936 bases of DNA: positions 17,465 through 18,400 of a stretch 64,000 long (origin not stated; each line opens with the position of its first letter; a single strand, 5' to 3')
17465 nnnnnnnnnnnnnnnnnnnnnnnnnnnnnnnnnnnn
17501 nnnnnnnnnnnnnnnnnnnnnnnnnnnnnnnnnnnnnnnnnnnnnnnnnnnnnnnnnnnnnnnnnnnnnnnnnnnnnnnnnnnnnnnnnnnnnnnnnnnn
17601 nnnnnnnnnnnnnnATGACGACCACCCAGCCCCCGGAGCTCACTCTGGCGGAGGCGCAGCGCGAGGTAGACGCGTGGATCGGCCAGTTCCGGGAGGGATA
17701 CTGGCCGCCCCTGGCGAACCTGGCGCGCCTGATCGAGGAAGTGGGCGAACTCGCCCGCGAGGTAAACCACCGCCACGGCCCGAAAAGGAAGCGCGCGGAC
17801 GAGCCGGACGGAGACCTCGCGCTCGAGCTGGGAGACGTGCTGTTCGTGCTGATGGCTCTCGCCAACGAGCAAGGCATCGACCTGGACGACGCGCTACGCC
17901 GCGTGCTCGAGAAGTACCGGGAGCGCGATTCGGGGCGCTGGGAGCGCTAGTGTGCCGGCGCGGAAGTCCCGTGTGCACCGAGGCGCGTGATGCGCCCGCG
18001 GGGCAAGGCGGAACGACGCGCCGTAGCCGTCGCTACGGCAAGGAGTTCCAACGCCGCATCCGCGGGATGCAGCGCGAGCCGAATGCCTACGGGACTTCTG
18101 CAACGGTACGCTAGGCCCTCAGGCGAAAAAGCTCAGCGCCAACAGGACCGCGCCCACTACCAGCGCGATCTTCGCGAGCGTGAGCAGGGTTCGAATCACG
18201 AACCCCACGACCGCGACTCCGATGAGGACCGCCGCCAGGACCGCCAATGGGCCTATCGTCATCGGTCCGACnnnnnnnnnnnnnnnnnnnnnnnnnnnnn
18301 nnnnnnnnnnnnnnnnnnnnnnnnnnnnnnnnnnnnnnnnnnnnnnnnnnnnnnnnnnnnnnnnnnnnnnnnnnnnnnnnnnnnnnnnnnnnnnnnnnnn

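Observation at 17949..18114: Perfectly conserved, highly structured 166-nt non-coding element present twice (17949-18114 and 42757-42922)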

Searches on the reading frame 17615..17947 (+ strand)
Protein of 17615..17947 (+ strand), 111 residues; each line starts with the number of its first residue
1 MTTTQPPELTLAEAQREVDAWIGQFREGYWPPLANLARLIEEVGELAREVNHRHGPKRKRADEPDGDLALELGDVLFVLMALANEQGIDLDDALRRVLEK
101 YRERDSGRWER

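Call 48: find_homologous_proteins(query=window:17615-17947:+, max_evalue=1e-30)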
Query seq(111 aa) (111 aa): 2327 proteins with E <= 1e-30 among 3102 candidates; the best 120 are listed.
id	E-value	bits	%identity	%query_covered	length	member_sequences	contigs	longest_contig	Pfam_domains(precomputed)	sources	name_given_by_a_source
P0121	2.1e-67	242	100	100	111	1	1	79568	PF03819.23,PF01503.23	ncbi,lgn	ncbi:MAG: nucleotide pyrophosphohydrolase [Gemmatimonadota bacterium]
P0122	1.2e-62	227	95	100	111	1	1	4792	PF03819.23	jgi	jgi:NTP pyrophosphatase (non-canonical NTP hydrolase)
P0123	3.6e-53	196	82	100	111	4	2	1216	PF03819.23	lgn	-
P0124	3.7e-53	196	82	100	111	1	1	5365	PF03819.23,PF01503.23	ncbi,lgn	-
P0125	1.6e-52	194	80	100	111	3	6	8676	PF03819.23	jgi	jgi:NTP pyrophosphatase (non-canonical NTP hydrolase)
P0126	1.9e-52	194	85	93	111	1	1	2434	PF03819.23,PF01503.23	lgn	-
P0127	2.4e-52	194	85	93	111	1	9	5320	PF03819.23,PF01503.23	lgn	-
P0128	1.2e-51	191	84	93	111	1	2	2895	PF03819.23,PF01503.23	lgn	-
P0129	2.1e-51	191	81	100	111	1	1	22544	PF03819.23,PF01503.23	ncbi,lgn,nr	ncbi:MAG TPA: nucleotide pyrophosphohydrolase [Longimicrobiales bacterium]|nr:nucleotide pyrophospho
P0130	2.9e-51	190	79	100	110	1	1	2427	PF03819.23,PF01503.23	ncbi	-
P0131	1.2e-50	188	80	100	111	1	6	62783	PF03819.23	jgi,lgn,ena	jgi:NTP pyrophosphatase (non-canonical NTP hydrolase)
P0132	4.5e-50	186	78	97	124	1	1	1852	PF03819.23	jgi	-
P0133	7.1e-49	183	79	92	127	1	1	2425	PF03819.23,PF01503.23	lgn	-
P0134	8.0e-49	182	83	91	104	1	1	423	PF03819.23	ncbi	-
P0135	8.6e-49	182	82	93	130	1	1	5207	PF03819.23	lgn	-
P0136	3.1e-48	180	81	93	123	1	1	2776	PF03819.23,PF01503.23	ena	-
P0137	4.4e-48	180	79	93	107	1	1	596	PF03819.23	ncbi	-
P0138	4.4e-48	180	80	93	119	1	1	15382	PF03819.23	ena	-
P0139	5.0e-48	180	79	93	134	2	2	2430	PF03819.23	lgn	-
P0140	5.7e-48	180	79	86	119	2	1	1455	PF03819.23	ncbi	-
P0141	5.9e-48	180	82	93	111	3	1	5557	PF03819.23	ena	-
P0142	6.4e-48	179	81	93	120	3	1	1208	PF03819.23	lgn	-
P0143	7.7e-48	179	77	95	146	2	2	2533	PF03819.23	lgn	-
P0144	1.0e-47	179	76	99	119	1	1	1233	PF03819.23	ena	-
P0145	1.0e-47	179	81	93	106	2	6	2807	PF03819.23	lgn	-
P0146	1.3e-47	179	79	93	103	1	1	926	PF03819.23,PF01503.23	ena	-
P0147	2.5e-47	178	82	85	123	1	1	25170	PF03819.23,PF01503.23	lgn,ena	-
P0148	2.9e-47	177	82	93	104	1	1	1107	PF03819.23,PF01503.23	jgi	jgi:NTP pyrophosphatase (non-canonical NTP hydrolase)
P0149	3.2e-47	177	78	91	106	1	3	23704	PF03819.23,PF01503.23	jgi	jgi:NTP pyrophosphatase (non-canonical NTP hydrolase)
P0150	4.8e-47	177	78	93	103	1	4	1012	PF03819.23,PF01503.23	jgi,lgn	jgi:NTP pyrophosphatase (non-canonical NTP hydrolase)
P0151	5.4e-47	176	77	93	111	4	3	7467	PF03819.23,PF01503.23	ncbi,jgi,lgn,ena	-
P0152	5.4e-47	176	80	91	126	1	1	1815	PF03819.23,PF01503.23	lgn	-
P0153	5.5e-47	176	75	97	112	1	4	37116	PF03819.23,PF01503.23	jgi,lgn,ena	-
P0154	6.0e-47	176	76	100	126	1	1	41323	PF03819.23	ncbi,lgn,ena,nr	ncbi:MAG TPA: nucleotide pyrophosphohydrolase [Longimicrobiales bacterium]|nr:nucleotide pyrophospho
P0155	6.5e-47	176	77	93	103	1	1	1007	PF03819.23,PF01503.23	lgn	-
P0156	6.8e-47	176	80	93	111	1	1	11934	PF03819.23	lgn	-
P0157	7.1e-47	176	78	93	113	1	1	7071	PF03819.23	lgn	-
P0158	7.2e-47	176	76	93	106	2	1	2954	PF03819.23,PF01503.23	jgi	jgi:NTP pyrophosphatase (non-canonical NTP hydrolase)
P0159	7.8e-47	176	78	95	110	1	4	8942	PF03819.23,PF01503.23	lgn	-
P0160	8.5e-47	176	75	97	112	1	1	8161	PF03819.23,PF01503.23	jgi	jgi:NTP pyrophosphatase (non-canonical NTP hydrolase)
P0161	8.6e-47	176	78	95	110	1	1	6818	PF03819.23,PF01503.23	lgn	-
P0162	8.8e-47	176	79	93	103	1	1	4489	PF03819.23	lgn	-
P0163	9.0e-47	176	78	93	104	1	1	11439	PF03819.23,PF01503.23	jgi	jgi:NTP pyrophosphatase (non-canonical NTP hydrolase)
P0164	1.0e-46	176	78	94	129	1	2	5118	PF03819.23,PF01503.23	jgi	jgi:NTP pyrophosphatase (non-canonical NTP hydrolase)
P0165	1.0e-46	176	79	91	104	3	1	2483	PF03819.23,PF01503.23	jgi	jgi:NTP pyrophosphatase (non-canonical NTP hydrolase)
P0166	1.1e-46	175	77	91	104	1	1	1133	PF03819.23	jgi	jgi:NTP pyrophosphatase (non-canonical NTP hydrolase)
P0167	1.1e-46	175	79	93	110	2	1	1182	PF03819.23,PF01503.23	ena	-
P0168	1.1e-46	175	78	92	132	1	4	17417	PF03819.23,PF01503.23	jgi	jgi:NTP pyrophosphatase (non-canonical NTP hydrolase)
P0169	1.1e-46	175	75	95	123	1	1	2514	PF03819.23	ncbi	-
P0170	1.2e-46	175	77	93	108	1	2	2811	PF03819.23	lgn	-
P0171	1.4e-46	175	73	97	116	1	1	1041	PF03819.23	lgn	-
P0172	1.5e-46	175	72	97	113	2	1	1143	PF03819.23,PF01503.23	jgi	jgi:NTP pyrophosphatase (non-canonical NTP hydrolase)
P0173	1.5e-46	175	78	93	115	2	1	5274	PF03819.23,PF01503.23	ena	-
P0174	1.5e-46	175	70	100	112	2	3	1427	PF03819.23,PF01503.23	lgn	-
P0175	1.7e-46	175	77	93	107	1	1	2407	PF03819.23,PF01503.23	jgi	jgi:NTP pyrophosphatase (non-canonical NTP hydrolase)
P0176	1.8e-46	175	77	93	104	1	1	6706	PF03819.23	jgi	jgi:NTP pyrophosphatase (non-canonical NTP hydrolase)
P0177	1.8e-46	175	78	93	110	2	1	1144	PF03819.23,PF01503.23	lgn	-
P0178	1.9e-46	175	77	93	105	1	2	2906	PF03819.23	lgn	-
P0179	2.0e-46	175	79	93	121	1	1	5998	PF03819.23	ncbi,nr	ncbi:MAG TPA: nucleotide pyrophosphohydrolase [Longimicrobiales bacterium]|nr:nucleotide pyrophospho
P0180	2.1e-46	175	78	91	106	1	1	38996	PF03819.23,PF01503.23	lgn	-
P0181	2.1e-46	175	78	93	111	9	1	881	PF03819.23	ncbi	-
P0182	2.7e-46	174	77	93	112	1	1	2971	PF03819.23,PF01503.23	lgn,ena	-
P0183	2.7e-46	174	78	93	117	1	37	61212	PF03819.23,PF01503.23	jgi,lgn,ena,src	-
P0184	2.8e-46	174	78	93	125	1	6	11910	PF03819.23,PF01503.23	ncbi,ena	-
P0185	3.2e-46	174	74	97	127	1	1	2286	PF03819.23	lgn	-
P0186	3.3e-46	174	78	93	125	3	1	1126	PF03819.23,PF01503.23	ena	-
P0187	3.4e-46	174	77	93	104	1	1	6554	PF03819.23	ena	-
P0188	3.6e-46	174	76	93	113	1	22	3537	PF03819.23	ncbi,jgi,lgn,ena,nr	ncbi:MAG TPA: nucleotide pyrophosphohydrolase [Longimicrobiales bacterium]|nr:nucleotide pyrophospho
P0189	3.7e-46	174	78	93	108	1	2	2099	PF03819.23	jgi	jgi:NTP pyrophosphatase (non-canonical NTP hydrolase)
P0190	4.0e-46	174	77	91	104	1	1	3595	PF03819.23,PF01503.23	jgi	jgi:NTP pyrophosphatase (non-canonical NTP hydrolase)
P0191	4.3e-46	174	77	95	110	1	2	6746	PF03819.23,PF01503.23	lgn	-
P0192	4.6e-46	173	77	91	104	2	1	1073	PF03819.23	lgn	-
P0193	4.9e-46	173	72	97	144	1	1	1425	PF03819.23,PF01503.23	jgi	jgi:NTP pyrophosphatase (non-canonical NTP hydrolase)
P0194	5.0e-46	173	77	92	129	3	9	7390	PF03819.23,PF01503.23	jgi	jgi:NTP pyrophosphatase (non-canonical NTP hydrolase)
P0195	5.1e-46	173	77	93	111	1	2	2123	PF03819.23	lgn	-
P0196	5.1e-46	173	74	93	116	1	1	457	PF03819.23,PF01503.23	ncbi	-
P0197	5.2e-46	173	75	92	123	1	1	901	PF03819.23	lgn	-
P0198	5.5e-46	173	78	93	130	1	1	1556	PF03819.23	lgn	-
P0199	5.6e-46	173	77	93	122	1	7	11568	PF03819.23,PF01503.23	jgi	jgi:NTP pyrophosphatase (non-canonical NTP hydrolase)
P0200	5.8e-46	173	71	100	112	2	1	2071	PF03819.23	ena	-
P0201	5.8e-46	173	72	97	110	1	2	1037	PF03819.23,PF01503.23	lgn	-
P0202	5.9e-46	173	76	93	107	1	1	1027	PF03819.23,PF01503.23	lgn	-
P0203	6.2e-46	173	76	93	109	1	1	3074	PF03819.23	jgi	-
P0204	6.4e-46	173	75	93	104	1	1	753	PF03819.23,PF01503.23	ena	-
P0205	7.0e-46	173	79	91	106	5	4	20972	PF03819.23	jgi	jgi:NTP pyrophosphatase (non-canonical NTP hydrolase)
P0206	7.3e-46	173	76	93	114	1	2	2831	PF03819.23,PF01503.23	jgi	jgi:NTP pyrophosphatase (non-canonical NTP hydrolase)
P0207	8.1e-46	173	66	100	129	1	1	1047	PF03819.23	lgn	-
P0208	8.4e-46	173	70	100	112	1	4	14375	PF03819.23,PF01503.23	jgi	jgi:NTP pyrophosphatase (non-canonical NTP hydrolase)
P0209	8.4e-46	173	78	93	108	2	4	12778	PF03819.23,PF01503.23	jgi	jgi:NTP pyrophosphatase (non-canonical NTP hydrolase)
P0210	8.7e-46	173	78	93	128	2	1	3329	PF03819.23,PF01503.23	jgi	jgi:NTP pyrophosphatase (non-canonical NTP hydrolase)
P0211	9.7e-46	172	78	92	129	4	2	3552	PF03819.23,PF01503.23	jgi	jgi:NTP pyrophosphatase (non-canonical NTP hydrolase)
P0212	9.7e-46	172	77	91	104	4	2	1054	PF03819.23,PF01503.23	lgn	-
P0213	1.0e-45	172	75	94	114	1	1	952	PF03819.23,PF01503.23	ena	-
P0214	1.0e-45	172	75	94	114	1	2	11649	PF03819.23,PF01503.23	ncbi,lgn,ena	-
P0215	1.0e-45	172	75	98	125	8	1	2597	PF03819.23,PF01503.23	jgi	jgi:NTP pyrophosphatase (non-canonical NTP hydrolase)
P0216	1.1e-45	172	78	91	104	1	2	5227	PF03819.23,PF01503.23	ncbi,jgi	ncbi:MAG: nucleotide pyrophosphohydrolase [Gemmatimonadota bacterium]|jgi:NTP pyrophosphatase (non-c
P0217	1.3e-45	172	76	93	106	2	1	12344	PF03819.23,PF01503.23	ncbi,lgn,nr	ncbi:MAG: nucleotide pyrophosphohydrolase [Gemmatimonadales bacterium]|nr:MAG: nucleotide pyrophosph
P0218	1.3e-45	172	76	93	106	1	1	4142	PF03819.23,PF01503.23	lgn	-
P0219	1.3e-45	172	74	93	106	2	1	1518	PF03819.23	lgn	-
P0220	1.3e-45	172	78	93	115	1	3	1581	PF03819.23,PF01503.23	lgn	-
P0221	1.4e-45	172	77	91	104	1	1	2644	PF03819.23,PF01503.23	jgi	jgi:NTP pyrophosphatase (non-canonical NTP hydrolase)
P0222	1.4e-45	172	77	91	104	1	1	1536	PF03819.23,PF01503.23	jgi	jgi:NTP pyrophosphatase (non-canonical NTP hydrolase)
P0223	1.4e-45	172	72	97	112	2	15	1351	PF03819.23,PF01503.23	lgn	-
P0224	1.4e-45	172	79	93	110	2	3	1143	PF03819.23,PF01503.23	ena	-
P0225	1.8e-45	172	78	91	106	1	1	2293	PF03819.23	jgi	jgi:NTP pyrophosphatase (non-canonical NTP hydrolase)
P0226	1.8e-45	172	78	93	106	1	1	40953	PF03819.23,PF01503.23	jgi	jgi:NTP pyrophosphatase (non-canonical NTP hydrolase)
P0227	1.9e-45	171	78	93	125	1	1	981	PF03819.23,PF01503.23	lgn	-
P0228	1.9e-45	171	76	93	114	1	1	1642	PF03819.23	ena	-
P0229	1.9e-45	171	76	96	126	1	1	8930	PF03819.23,PF01503.23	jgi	jgi:NTP pyrophosphatase (non-canonical NTP hydrolase)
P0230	2.1e-45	171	79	91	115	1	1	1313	PF03819.23,PF01503.23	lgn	-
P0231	2.2e-45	171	76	93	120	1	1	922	PF03819.23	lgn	-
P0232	2.2e-45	171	77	93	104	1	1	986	PF03819.23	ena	-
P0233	2.2e-45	171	76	93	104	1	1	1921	PF03819.23,PF01503.23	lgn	-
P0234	2.2e-45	171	77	94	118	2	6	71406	PF03819.23,PF01503.23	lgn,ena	-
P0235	2.3e-45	171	77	93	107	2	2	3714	PF03819.23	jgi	jgi:NTP pyrophosphatase (non-canonical NTP hydrolase)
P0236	2.3e-45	171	78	93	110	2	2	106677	PF03819.23,PF01503.23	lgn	-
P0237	2.3e-45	171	73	93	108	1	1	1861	PF03819.23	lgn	-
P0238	2.3e-45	171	73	93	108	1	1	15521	PF03819.23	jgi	jgi:NTP pyrophosphatase (non-canonical NTP hydrolase)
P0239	2.4e-45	171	78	91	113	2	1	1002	PF03819.23,PF01503.23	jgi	jgi:NTP pyrophosphatase (non-canonical NTP hydrolase)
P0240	2.4e-45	171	75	93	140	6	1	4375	PF03819.23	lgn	-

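Call 49: find_encoding_contigs(protein=P0122, flank=5000, max_places=3)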
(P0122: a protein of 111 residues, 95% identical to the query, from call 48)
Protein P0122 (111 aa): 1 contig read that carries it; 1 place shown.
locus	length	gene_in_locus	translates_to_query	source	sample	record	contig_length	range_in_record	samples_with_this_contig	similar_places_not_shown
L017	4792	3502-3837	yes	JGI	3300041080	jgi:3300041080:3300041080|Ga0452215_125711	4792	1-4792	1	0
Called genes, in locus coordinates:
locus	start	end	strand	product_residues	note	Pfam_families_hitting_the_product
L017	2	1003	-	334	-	?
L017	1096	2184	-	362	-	PF08331:QueG_DUF1730, PF13187:Fer4_9 (faint), PF00037:Fer4 (faint), PF12838:Fer4_7 (weak), PF13237:Fer4_10 (faint), PF13484:Fer4_16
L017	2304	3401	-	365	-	PF13506:Glyco_transf_21 (weak), PF00535:Glycos_transf_2, PF13641:Glyco_tranf_2_3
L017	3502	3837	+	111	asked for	PF03819:MazG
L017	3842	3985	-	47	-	-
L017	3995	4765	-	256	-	PF08240:ADH_N (weak), PF00107:ADH_zinc_N, PF13602:ADH_zinc_N_2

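Call 50: find_encoding_contigs(protein=P0121, flank=3000, max_places=6)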
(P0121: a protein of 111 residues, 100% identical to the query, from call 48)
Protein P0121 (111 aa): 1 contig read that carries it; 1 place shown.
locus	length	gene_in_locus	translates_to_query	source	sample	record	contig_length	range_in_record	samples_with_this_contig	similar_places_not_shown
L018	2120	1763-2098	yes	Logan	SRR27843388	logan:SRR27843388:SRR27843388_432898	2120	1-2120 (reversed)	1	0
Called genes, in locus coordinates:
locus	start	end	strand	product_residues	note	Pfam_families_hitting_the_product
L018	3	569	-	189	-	?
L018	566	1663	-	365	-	PF13506:Glyco_transf_21 (weak), PF00535:Glycos_transf_2, PF13641:Glyco_tranf_2_3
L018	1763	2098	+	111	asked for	PF01503:PRA-PH (weak), PF03819:MazG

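Call 51: find_encoding_contigs(protein=P0125, flank=3000, max_places=3)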
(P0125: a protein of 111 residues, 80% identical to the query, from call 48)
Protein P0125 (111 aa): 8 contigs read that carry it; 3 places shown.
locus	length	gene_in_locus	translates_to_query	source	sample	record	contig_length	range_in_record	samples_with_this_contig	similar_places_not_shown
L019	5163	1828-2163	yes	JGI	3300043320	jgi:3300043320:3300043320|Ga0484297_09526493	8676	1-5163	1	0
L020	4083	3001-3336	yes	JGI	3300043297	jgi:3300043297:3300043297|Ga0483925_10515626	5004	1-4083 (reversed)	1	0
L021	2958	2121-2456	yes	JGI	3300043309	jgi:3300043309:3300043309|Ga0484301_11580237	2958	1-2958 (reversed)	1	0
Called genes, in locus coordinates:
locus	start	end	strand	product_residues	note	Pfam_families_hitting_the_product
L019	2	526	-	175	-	?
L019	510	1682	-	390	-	PF13506:Glyco_transf_21 (weak), PF00535:Glycos_transf_2, PF13641:Glyco_tranf_2_3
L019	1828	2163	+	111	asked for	PF03819:MazG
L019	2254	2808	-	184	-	-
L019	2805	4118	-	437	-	PF04542:Sigma70_r2, PF08281:Sigma70_r4_2 (weak), PF20239:DUF6596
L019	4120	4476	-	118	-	PF03795:YCII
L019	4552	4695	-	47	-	-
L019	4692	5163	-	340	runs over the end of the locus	PF08240:ADH_N, PF00107:ADH_zinc_N, PF13602:ADH_zinc_N_2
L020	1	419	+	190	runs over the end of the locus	PF00440:TetR_N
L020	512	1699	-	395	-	PF08331:QueG_DUF1730, PF13237:Fer4_10 (faint), PF13484:Fer4_16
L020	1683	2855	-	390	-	PF13506:Glyco_transf_21 (weak), PF00535:Glycos_transf_2, PF13641:Glyco_tranf_2_3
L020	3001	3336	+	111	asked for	PF03819:MazG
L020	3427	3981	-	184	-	-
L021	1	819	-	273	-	?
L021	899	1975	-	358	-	PF13506:Glyco_transf_21 (weak), PF00535:Glycos_transf_2, PF13641:Glyco_tranf_2_3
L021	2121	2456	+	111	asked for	PF03819:MazG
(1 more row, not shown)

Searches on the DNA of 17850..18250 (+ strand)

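Call 9: search_rna_families(source=window, start=17850, end=18250, threshold=evalue, max_evalue=10, show_alignments=3)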
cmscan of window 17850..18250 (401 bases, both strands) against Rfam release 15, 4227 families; matches with E-value up to 10: 4.
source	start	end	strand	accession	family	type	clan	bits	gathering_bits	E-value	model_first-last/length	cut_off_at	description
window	18163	18230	-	RF01554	TB9Cs2H1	Gene; snRNA; snoRNA; HACA-box;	-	14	45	6.3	1-68/68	no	Trypanosomatid snoRNA TB9Cs2H1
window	18008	18112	+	RF04320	RsmV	Gene; sRNA;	CL00106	13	100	0.15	1-196/196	no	RsmV RNA family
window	18067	18143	-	RF00700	mir-375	Gene; miRNA;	-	12.5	46.7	7.6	1-67/67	no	mir-375 microRNA precursor family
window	17850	18015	+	RF00261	IRES_L-myc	Cis-reg; IRES;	-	12.4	60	3.8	12-221/221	5'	L-myc internal ribosome entry site (IRES)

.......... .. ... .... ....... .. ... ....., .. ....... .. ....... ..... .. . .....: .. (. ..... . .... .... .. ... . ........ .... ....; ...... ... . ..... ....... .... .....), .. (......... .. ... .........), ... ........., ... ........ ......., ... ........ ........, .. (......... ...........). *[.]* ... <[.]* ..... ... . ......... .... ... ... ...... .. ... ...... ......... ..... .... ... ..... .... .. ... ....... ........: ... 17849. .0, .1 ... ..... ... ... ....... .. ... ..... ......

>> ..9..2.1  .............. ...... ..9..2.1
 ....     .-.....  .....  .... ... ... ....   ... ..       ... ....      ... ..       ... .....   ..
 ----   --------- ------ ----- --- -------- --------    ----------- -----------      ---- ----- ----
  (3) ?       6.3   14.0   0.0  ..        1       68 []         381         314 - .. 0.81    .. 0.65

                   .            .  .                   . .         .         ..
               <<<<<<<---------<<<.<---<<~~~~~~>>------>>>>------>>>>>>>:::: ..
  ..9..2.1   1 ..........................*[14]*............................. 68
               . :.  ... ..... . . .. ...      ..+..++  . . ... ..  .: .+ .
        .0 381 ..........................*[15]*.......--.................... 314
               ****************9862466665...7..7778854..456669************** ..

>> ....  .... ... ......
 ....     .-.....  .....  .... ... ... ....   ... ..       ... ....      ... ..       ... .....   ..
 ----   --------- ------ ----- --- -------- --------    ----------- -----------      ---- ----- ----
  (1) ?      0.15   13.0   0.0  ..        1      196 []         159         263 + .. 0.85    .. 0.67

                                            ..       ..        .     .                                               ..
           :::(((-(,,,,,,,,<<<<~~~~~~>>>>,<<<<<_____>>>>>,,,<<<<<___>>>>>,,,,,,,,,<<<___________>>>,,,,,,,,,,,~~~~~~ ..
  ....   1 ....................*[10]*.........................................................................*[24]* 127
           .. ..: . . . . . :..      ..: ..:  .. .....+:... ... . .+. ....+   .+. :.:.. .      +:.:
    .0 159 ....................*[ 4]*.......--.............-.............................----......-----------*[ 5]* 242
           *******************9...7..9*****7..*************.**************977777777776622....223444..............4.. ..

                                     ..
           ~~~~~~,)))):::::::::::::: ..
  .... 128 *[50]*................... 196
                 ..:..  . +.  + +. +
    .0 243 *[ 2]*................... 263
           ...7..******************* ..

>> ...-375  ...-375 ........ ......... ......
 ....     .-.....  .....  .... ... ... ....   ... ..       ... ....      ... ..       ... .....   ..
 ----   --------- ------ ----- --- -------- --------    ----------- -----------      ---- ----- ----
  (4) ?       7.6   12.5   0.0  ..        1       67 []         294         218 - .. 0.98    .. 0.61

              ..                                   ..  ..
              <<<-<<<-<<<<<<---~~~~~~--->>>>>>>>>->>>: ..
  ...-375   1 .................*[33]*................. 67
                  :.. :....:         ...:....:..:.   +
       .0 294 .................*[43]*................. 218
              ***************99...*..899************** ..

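Call 30: search_dna_similar(query=window:17949-18114:+, collection=plasmids, mode=distant, max_evalue=0.01)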
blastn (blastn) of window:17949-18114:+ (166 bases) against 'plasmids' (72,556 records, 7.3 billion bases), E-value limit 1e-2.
Records with a match: 1; places in all: 1; records where one place covers at least 80% of the query: 0.
Best place of each record, by identity: 60-80% 1.
By first word of the organism name: Burkholderia 1.
By predicted mobility (MOB-suite, as given by PLSDB): non-mobilizable 1.
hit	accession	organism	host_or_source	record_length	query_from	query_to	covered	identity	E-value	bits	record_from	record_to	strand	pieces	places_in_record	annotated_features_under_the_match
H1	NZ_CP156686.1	Burkholderia stagnalis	Bacterial cells,soils collected in ...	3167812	43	96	33%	79.6%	3e-3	49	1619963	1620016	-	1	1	none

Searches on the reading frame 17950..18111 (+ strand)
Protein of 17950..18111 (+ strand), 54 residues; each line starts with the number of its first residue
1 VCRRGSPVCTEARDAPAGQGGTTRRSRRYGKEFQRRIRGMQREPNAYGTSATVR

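Call 90: find_homologous_proteins(query=window:17950-18111:+, max_evalue=0.001)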
Query seq(54 aa): no candidate shares three 5-residue words with the query. No homologue found.
